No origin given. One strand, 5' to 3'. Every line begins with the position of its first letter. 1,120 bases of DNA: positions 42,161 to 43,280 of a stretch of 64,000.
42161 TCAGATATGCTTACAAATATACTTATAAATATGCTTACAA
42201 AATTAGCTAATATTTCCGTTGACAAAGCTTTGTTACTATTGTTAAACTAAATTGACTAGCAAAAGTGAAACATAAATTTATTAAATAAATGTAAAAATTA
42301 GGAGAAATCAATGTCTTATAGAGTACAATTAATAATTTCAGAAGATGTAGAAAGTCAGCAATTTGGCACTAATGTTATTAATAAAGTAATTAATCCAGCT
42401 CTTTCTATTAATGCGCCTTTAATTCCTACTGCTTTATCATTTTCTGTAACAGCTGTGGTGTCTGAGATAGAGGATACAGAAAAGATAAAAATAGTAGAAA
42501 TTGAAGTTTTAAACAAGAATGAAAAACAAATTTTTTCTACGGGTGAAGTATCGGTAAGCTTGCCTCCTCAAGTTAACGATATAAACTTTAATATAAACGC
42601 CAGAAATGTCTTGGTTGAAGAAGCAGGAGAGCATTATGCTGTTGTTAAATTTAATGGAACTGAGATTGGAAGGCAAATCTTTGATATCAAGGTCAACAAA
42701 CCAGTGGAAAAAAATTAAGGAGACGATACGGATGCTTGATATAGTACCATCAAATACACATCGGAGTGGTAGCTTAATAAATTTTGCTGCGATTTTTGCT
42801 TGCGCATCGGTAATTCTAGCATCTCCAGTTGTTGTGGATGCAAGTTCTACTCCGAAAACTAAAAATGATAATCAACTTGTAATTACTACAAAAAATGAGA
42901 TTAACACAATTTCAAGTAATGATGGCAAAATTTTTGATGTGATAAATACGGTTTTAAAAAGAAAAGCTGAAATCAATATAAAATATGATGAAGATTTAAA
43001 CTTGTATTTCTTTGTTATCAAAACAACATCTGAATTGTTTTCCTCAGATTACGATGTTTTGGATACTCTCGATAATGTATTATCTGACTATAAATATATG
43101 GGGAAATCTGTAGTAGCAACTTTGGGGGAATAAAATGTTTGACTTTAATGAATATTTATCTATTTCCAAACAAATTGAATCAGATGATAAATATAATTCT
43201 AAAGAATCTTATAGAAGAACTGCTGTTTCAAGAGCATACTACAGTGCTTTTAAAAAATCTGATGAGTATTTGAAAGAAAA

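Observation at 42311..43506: Three-gene operon: cytoplasmic protein, signal-peptide protein, HEPN-domain protein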

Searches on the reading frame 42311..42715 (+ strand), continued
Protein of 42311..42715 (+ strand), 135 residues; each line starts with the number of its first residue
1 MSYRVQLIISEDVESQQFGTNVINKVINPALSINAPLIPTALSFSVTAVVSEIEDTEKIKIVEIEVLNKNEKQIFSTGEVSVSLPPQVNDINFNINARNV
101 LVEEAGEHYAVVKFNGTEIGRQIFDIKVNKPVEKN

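Call 100: search_protein_families(library=pfam, proteins=[L138:4387-5013:+, L144:3338-3922:+, L146:2724-3317:+, L137:4408-4908:+, L129:5417-5956:+, L129:5966-6232:+, L134:737-1297:+, L134:1272-1544:+, L146:1059-2018:-, L137:5938-6333:+], max_evalue=0.1)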
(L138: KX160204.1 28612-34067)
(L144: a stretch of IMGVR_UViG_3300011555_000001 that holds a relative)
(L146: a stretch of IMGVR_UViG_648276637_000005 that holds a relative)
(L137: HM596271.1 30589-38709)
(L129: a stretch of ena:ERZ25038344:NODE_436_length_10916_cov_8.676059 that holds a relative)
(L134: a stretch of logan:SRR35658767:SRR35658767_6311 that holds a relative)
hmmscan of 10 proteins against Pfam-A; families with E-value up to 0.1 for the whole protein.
L138:4387-5013:+ (209 aa): 11 families
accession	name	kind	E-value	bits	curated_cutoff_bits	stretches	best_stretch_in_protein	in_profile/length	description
PF07160.18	SKA1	-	0.00078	19.8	29.6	1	103-162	2-61/243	Spindle and kinetochore-associated protein 1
PF10241.14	KxDL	-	0.0029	18.3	27.2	1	92-151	20-79/86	Uncharacterized conserved protein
PF07889.17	DUF1664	-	0.01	16.3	34.6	1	89-159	42-112/124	Protein of unknown function (DUF1664)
PF09325.15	Vps5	-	0.011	15.8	27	0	126-173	162-209/236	Vps5 C terminal like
PF18599.6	LCIB_C_CA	-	0.017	14.8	25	1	99-190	114-204/223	Limiting CO2-inducible proteins B/C beta carbonyic anhydrases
PF13758.11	Prefoldin_3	-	0.02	15.4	23.4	1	66-136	28-98/99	Prefoldin subunit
PF03836.20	RasGAP_C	-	0.048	14.2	26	0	76-123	38-81/137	RasGAP C-terminus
PF08640.17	U3_assoc_6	-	0.048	14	24.7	1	80-119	12-51/85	U3 small nucleolar RNA-associated protein 6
PF00261.25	Tropomyosin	-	0.056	13.3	38.6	1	94-164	89-162/242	Tropomyosin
PF12896.12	ANAPC4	-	0.058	13.3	23.1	0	118-188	13-84/203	Anaphase-promoting complex, cyclosome, subunit 4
PF22780.1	HI0933_like_1st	-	0.096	12.9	27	0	61-112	107-162/165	HI0933-like protein barrel and H2TH domain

L144:3338-3922:+ (195 aa): 17 families
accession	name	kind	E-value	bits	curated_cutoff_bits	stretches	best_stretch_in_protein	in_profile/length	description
PF05667.16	CCDC22_CC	-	0.00065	19.4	39.2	1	68-164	177-264/477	CCDC22 protein coiled-coil region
PF06009.19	Laminin_II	-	0.0014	19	33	1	114-165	26-77/138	Laminin Domain II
PF04513.17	Baculo_PEP_C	-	0.0015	19.1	38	1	103-159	62-118/140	Baculovirus polyhedron envelope protein, PEP, C terminus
PF05531.17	NPV_P10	-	0.0043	17.9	29.8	1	114-163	13-65/75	Nucleopolyhedrovirus P10 protein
PF23203.1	KIF21A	-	0.0046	17.1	28.5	1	85-154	49-118/161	KIF21A-like domain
PF04849.18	HAP1_N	-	0.0053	16.4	33.9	1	92-166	182-269/307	HAP1 N-terminal conserved region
PF05478.16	Prominin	-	0.0064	15.1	34.3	1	61-170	602-714/799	Prominin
PF07464.16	ApoLp-III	-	0.0067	17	36.3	1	110-153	96-139/146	Apolipophorin-III precursor (apoLp-III)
PF07889.17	DUF1664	-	0.0078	16.7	34.6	1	104-164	55-118/124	Protein of unknown function (DUF1664)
PF20667.3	Sec10_N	-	0.012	16.2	27.4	1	101-165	15-81/118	Exocyst complex component Sec10, N-terminal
PF09074.15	Mer2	-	0.015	15.6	27.7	1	88-164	115-190/193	Mer2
PF08702.15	Fib_alpha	-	0.019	15.6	29.9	1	111-162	80-131/143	Fibrinogen alpha/beta chain family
PF10805.13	DUF2730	-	0.019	15.5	24.9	1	134-167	34-67/102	Protein of unknown function (DUF2730)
PF16740.10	SKA2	-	0.037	14.3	30.1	0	117-159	21-64/110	Spindle and kinetochore-associated protein 2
PF05929.16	Phage_GPO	-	0.047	13.7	33.6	1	70-166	149-247/268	Phage capsid scaffolding protein (GPO) serine peptidase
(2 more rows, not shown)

L146:2724-3317:+ (198 aa): 7 families
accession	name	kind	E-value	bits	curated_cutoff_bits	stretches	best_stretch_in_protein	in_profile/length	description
PF04728.18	LPP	-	0.0041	17.9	29.1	0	118-143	4-29/53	Lipoprotein leucine-zipper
PF07889.17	DUF1664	-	0.0063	17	34.6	1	114-162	59-107/124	Protein of unknown function (DUF1664)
PF11559.13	ADIP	-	0.044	14.3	34.3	1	92-176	38-121/151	Afadin- and alpha -actinin-Binding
PF03148.19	Tektin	-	0.052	12.8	34.3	1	93-167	223-297/383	Tektin family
PF23160.2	Spectrin_1st_PEPL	-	0.079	14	27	0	91-169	6-85/93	Periplakin spectrin-like repeat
PF09763.15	Sec3_CC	-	0.096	13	27.1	0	121-160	28-67/133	Exocyst complex component Sec3, coiled-coil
PF04108.17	ATG17_like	-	0.098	12.6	43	0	45-147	82-178/355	Autophagy protein ATG17-like domain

L137:4408-4908:+ (167 aa): 3 families
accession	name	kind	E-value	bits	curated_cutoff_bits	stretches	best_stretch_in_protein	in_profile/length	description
PF00861.27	Ribosomal_L18p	-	0.046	14.5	27.8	1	109-155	39-85/116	Ribosomal L18 of archaea, bacteria, mitoch. and chloroplast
PF03954.19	Lectin_N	-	0.054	13.8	28.3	1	101-156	63-117/140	Hepatic lectin, N-terminal domain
PF01519.22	DUF16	-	0.073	14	40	0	95-160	16-81/104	Protein of unknown function DUF16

L129:5417-5956:+ (180 aa): 1 family
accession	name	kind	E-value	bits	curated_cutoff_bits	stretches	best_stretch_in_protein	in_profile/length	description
PF22570.1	LiaF-TM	-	0.006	17.8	27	1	128-175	47-95/98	LiaF transmembrane domain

L129:5966-6232:+ (89 aa): 2 families
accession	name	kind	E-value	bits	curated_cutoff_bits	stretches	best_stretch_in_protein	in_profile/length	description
PF00335.26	Tetraspanin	-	0.08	13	32.1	1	20-88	47-114/225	Tetraspanin family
PF20122.4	DUF6512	-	0.081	13.3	26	1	16-68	111-162/181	Family of unknown function (DUF6512)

L134:737-1297:+ (187 aa): 2 families
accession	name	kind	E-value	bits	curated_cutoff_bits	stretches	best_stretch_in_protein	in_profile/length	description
PF01040.23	UbiA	-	0.013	15.2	34.2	0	94-164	158-226/250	UbiA prenyltransferase family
PF01594.21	AI-2E_transport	-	0.029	14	34.3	1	44-143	62-157/327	AI-2E family transporter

L134:1272-1544:+ (91 aa): 2 families
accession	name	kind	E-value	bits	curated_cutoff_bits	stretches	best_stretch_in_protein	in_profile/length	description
PF06196.17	DUF997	-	0.00063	20.1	26.3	1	21-77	7-64/77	Protein of unknown function (DUF997)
PF05975.17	EcsB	-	0.081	12.3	30.7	1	25-74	26-76/383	Bacterial ABC transporter protein EcsB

L146:1059-2018:- (319 aa): 3 families
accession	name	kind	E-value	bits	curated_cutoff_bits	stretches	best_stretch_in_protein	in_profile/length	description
PF07751.16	Abi_2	-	8.6e-39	134.2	25.6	1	30-224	2-183/184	Abi-like protein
PF04011.17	LemA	-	0.071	13.4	26.2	0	82-168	54-135/149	LemA family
PF00880.23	Nebulin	-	0.074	13.5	20.1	0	122-137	6-21/28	Nebulin repeat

L137:5938-6333:+ (132 aa): 1 family
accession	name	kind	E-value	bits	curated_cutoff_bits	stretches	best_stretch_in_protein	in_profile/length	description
PF08989.15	DUF1896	-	0.025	15.1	25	1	2-58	68-124/142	Domain of unknown function (DUF1896)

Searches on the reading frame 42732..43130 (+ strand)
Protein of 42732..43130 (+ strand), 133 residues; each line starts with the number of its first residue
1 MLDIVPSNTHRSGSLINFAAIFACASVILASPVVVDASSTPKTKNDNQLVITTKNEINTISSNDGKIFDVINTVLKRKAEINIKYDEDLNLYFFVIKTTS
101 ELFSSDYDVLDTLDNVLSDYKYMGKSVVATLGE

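Call 3: search_protein_families(library=pfam, proteins=[window:42732-43130:+], max_evalue=1)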
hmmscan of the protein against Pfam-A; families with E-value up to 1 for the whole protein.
window:42732-43130:+ (133 aa): 0 families

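Call 4: search_protein_families(library=padloc, proteins=[window:42732-43130:+], max_evalue=1)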
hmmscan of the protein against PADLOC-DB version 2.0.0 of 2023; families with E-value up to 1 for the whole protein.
window:42732-43130:+ (133 aa): 1 family
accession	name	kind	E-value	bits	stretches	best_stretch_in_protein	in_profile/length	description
PDLC00204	HamC2|HamC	-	0.00025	18.9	1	43-123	19-97/182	DUF3223 domain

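Call 5: search_protein_families(library=ncbifam, proteins=[window:42732-43130:+], max_evalue=1)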
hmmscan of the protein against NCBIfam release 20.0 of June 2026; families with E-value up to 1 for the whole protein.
window:42732-43130:+ (133 aa): 2 families
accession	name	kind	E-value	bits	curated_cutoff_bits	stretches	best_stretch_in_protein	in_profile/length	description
TIGR03836.1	termin_org_HMW1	equivalog_domain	0.035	14.4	85.2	1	54-109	6-62/82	cytadherence high molecular weight protein 1 N-terminal region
NF011153.0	PRK14560.1-4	equivalog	0.055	13.4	169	1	52-128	9-82/162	putative RNA-binding protein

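Call 6: search_protein_families(library=phrogs, proteins=[window:42732-43130:+], max_evalue=1)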
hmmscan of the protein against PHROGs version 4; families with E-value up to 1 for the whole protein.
window:42732-43130:+ (133 aa): 1 family
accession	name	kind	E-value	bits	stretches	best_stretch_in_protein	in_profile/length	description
phrog_21139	-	unknown function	0.11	13.5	1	44-89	16-63/87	-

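Call 13: search_solved_structures(query=window:42732-43130:+, max_evalue=10)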
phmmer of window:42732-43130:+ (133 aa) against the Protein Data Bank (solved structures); distinct sequences matched with E-value up to 10: 6.
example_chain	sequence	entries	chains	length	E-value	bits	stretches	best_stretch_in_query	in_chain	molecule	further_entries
4geh_A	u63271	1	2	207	0.22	14.8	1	71-126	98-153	Programmed cell death protein 10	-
3l8i_A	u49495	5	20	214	0.22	14.7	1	71-126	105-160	Programmed cell death protein 10 | Cerebral cavernous malformations 3 protein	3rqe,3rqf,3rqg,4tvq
3ajm_A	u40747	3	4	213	0.27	14.5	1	71-126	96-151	Programmed cell death protein 10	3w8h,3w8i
3l8j_A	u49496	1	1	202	0.31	14.3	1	71-126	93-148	Programmed cell death protein 10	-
7wxz_A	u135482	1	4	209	2.6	11.3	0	53-82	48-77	Spike protein S2'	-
9b0l_P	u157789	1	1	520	4.4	10.6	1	42-116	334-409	TnpB-like protein L79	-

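Call 82: predict_structure(protein=window:42732-43130:+)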
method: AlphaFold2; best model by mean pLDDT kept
length: 133 residues; sequences in the alignment: 1
mean_pLDDT: 40.9   pTM: 0.30
mean pLDDT of the five models: 40.9, 39.0, 37.4, 37.3, 35.9
residues with pLDDT >= 90: 0; 70-90: 0; 50-70: 30; < 50: 103
segments of 3 or more residues with pLDDT < 50: 1-66, 76-79, 85-92, 98-107, 119-133
pLDDT, mean of each block of 10 residues (from residue 1): 32 35 31 30 35 36 46 51 50 50 46 53 39 32
secondary structure, 60 per line:
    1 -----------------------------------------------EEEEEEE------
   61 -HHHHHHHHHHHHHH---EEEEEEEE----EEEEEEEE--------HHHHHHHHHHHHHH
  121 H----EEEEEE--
elements in order: E48-54 H62-75 E79-86 E91-98 H107-121 E126-131
